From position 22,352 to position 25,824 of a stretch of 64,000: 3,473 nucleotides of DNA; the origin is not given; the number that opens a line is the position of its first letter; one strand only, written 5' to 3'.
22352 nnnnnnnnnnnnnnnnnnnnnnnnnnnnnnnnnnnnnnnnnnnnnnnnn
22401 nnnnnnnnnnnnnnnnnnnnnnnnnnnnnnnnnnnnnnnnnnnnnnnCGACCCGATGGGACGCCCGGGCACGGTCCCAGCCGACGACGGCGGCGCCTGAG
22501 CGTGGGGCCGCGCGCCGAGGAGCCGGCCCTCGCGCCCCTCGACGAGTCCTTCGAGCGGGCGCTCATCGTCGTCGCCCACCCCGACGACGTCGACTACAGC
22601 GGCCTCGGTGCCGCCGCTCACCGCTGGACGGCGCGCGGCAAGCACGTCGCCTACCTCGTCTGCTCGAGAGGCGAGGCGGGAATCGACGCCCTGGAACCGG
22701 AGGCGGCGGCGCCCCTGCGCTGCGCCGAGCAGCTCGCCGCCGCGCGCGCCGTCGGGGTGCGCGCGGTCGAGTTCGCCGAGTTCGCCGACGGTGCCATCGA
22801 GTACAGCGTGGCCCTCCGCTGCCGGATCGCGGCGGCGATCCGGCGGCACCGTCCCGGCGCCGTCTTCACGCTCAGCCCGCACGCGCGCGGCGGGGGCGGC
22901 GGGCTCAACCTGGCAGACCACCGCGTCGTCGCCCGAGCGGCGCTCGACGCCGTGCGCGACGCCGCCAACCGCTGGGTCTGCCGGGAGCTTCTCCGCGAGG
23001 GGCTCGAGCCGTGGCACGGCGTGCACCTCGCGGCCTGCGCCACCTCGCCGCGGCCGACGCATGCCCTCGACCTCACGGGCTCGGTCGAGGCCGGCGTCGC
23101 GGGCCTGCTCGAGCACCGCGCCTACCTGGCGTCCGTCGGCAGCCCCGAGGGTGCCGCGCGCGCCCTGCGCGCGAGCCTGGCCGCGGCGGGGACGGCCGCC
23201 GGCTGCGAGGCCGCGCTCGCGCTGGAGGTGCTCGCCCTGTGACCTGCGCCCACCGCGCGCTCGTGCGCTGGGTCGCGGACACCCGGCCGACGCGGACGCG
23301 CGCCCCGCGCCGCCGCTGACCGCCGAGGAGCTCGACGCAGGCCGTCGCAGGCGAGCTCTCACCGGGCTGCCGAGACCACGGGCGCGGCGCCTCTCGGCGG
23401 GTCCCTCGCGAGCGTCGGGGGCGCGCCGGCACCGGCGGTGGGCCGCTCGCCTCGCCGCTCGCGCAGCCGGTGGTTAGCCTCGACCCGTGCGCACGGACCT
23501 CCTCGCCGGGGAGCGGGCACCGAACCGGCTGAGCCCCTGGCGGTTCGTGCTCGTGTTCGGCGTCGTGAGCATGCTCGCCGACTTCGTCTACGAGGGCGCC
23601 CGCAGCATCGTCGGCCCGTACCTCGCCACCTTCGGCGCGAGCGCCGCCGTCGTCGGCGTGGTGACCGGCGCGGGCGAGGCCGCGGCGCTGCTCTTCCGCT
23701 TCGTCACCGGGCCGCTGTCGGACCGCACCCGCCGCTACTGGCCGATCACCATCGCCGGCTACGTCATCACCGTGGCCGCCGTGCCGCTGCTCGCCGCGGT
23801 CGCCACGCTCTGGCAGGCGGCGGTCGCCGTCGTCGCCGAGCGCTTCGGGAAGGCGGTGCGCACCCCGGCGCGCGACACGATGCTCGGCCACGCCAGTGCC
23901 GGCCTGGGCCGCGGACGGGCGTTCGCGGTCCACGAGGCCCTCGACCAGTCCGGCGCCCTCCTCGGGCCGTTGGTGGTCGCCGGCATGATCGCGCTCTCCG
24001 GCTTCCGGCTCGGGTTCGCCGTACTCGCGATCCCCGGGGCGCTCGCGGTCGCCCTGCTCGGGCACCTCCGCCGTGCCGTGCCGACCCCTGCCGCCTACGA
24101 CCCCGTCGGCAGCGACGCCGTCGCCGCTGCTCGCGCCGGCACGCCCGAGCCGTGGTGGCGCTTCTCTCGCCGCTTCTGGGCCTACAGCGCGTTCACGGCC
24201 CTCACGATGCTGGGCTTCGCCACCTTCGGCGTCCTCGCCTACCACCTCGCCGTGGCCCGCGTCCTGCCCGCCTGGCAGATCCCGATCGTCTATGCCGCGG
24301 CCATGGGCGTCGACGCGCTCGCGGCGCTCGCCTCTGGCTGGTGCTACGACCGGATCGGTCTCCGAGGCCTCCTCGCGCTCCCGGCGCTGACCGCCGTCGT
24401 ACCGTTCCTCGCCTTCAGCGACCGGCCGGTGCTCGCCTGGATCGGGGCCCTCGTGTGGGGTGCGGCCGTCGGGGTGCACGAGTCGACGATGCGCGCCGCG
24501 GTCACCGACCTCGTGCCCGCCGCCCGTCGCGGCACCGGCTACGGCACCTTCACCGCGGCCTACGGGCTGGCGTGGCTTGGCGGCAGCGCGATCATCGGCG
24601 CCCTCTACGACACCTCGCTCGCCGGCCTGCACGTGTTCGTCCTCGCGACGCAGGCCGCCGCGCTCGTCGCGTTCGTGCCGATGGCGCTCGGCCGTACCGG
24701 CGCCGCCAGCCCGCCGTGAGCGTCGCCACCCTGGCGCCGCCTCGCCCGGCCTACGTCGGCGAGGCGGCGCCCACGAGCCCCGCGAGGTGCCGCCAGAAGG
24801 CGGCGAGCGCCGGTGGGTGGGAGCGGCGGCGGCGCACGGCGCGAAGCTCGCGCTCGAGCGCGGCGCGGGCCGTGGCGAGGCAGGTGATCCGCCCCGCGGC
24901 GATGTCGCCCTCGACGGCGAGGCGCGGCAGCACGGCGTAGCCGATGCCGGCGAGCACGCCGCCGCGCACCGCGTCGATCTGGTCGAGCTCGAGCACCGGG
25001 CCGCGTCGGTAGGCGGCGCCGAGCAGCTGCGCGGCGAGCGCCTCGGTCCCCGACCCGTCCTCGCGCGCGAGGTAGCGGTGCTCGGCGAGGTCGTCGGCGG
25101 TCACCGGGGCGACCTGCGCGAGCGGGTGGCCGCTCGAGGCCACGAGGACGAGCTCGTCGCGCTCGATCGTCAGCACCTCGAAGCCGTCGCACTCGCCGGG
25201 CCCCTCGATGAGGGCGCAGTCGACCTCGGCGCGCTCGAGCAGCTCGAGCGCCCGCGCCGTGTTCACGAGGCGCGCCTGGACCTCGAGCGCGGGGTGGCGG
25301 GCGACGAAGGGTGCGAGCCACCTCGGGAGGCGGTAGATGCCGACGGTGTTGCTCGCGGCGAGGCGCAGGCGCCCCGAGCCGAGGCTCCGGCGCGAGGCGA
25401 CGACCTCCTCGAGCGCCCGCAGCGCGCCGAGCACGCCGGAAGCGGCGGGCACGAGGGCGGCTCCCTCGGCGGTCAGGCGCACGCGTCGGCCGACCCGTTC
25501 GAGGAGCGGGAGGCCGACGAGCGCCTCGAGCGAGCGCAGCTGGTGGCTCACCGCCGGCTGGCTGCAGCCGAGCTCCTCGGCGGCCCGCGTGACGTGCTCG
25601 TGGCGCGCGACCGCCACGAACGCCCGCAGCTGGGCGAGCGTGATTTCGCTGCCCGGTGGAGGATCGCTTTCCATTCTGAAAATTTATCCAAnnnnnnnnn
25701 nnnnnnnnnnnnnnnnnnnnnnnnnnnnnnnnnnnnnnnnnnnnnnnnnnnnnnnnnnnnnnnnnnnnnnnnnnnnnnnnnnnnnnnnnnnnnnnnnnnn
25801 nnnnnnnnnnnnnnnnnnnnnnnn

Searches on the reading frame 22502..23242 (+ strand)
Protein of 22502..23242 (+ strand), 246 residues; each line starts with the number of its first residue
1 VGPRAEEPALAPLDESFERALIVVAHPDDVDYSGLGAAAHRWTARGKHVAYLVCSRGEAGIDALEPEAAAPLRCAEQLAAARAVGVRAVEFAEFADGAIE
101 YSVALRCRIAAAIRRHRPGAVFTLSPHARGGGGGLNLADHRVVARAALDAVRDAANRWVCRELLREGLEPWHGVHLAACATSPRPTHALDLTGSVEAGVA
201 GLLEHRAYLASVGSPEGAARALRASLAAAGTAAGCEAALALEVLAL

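Call 57: search_protein_families(library=pfam, proteins=[window:22502-23242:+], max_evalue=0.00001)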
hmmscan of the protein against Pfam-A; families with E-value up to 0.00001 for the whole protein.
window:22502-23242:+ (246 aa): 1 family
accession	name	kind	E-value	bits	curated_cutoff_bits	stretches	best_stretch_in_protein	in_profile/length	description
PF02585.22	PIG-L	-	2.2e-21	77.2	28.2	1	21-150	1-128/129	GlcNAc-PI de-N-acetylase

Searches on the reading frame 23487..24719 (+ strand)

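Call 57: search_protein_families(library=pfam, proteins=[window:23487-24719:+], max_evalue=0.00001)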
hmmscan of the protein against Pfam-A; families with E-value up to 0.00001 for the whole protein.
window:23487-24719:+ (410 aa): 1 family
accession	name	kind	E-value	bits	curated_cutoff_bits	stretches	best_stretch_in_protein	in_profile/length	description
PF07690.21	MFS_1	-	3.2e-29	102.4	33.4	1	29-366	6-346/347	Major Facilitator Superfamily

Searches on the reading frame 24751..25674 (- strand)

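Call 57: search_protein_families(library=pfam, proteins=[window:24751-25674:-], max_evalue=0.00001)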
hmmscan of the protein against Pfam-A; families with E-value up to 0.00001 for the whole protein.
window:24751-25674:- (307 aa): 2 families
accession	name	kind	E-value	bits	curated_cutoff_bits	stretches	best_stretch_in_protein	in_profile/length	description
PF03466.25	LysR_substrate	-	6.2e-47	160.1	28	1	99-298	4-205/209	LysR substrate binding domain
PF00126.33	HTH_1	-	2e-23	82.5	26.6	1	13-71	1-59/60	Bacterial regulatory helix-turn-helix protein, lysR family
